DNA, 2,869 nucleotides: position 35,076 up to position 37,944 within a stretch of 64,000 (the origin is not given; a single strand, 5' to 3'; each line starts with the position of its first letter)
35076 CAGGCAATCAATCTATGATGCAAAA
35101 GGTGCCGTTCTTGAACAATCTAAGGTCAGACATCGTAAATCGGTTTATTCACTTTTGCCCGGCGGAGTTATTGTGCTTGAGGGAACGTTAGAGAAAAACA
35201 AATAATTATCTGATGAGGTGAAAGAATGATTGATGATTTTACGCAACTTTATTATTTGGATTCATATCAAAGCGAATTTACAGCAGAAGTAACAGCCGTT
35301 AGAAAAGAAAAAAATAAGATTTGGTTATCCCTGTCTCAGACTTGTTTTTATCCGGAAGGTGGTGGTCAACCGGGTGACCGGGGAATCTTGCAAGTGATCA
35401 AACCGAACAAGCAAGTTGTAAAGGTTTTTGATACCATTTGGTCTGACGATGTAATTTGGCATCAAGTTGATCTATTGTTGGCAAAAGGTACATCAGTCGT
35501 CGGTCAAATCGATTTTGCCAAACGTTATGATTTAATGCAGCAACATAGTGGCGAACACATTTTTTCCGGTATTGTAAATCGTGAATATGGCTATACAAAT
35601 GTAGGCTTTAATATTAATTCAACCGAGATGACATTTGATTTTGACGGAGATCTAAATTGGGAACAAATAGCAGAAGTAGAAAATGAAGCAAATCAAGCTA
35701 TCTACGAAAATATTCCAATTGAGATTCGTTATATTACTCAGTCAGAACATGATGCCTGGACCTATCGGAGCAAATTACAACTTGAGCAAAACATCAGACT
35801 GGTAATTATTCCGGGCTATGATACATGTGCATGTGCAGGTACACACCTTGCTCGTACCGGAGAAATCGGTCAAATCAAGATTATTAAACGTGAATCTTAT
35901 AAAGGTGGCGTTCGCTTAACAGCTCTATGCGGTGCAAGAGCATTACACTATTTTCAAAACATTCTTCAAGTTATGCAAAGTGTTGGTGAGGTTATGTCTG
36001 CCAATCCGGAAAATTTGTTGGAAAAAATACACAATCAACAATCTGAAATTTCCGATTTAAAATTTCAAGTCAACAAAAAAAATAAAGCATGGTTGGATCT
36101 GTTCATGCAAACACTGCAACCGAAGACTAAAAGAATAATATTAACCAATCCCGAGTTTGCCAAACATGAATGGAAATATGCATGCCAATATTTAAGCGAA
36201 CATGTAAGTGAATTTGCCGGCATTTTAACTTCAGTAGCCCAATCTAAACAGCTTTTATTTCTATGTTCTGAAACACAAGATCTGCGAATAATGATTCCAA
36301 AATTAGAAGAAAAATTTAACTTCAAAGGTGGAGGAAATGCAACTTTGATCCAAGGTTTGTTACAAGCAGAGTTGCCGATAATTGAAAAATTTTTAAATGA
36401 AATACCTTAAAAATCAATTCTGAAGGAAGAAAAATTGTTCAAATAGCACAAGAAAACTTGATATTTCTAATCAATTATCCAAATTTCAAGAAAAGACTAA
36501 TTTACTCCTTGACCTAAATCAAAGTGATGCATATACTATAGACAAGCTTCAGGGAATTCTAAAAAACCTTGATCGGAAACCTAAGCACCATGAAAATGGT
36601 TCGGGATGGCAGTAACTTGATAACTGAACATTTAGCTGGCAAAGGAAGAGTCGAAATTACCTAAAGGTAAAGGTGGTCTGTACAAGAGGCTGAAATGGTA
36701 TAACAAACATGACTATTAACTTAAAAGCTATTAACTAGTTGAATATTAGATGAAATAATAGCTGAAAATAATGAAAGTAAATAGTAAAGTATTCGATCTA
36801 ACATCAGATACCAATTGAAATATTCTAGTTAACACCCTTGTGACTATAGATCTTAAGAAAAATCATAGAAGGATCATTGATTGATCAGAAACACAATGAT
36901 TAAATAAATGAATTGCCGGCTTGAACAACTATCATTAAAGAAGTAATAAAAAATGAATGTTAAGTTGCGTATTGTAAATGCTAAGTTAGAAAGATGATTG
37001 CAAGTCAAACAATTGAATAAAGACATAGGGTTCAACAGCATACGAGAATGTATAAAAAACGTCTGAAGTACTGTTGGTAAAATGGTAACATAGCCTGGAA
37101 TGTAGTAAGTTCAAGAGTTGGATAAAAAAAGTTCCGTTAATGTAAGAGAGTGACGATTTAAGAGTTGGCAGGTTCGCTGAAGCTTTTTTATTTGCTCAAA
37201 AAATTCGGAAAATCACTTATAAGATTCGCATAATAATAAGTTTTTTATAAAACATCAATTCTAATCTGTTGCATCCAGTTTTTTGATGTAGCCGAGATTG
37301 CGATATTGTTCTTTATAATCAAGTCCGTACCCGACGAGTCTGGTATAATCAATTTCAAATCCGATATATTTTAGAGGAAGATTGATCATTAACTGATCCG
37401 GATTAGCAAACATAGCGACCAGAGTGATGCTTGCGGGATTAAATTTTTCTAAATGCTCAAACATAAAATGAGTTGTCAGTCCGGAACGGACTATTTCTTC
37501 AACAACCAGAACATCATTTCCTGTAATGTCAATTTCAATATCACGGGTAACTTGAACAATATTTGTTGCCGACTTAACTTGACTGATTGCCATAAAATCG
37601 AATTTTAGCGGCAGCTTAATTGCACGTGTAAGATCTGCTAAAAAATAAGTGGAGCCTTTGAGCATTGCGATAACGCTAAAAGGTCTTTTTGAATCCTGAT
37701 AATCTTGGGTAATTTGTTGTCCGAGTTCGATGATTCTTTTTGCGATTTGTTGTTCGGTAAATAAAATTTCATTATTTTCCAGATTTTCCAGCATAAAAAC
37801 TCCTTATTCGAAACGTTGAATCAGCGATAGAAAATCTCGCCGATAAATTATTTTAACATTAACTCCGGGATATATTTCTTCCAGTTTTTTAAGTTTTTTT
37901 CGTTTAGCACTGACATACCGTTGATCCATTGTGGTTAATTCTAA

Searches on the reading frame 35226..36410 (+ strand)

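Call 60: search_protein_families(library=pfam, proteins=[window:35226-36410:+], max_evalue=0.00001)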
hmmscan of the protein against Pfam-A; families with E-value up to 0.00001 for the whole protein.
window:35226-36410:+ (394 aa): 2 families
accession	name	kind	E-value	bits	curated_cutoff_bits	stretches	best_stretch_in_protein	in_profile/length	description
PF07973.19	tRNA_SAD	-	1.2e-10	41.6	24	1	190-230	1-41/44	Threonyl and Alanyl tRNA synthetase second additional domain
PF01411.24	tRNA-synt_2c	-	4.2e-10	39.2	30.3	1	23-96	476-549/552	tRNA synthetases class II (A)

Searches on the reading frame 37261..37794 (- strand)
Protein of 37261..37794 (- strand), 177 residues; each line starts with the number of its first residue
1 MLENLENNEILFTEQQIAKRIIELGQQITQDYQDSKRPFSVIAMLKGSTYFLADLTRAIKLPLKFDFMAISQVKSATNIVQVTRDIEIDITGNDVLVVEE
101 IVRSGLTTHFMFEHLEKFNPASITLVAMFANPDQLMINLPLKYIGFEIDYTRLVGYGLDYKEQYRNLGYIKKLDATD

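Call 60: search_protein_families(library=pfam, proteins=[window:37261-37794:-], max_evalue=0.00001)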
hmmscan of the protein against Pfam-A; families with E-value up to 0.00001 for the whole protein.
window:37261-37794:- (177 aa): 1 family
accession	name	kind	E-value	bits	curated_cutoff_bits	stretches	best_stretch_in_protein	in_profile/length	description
PF00156.33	Pribosyltran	-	5.5e-17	62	26.3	1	10-160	4-157/158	Phosphoribosyl transferase domain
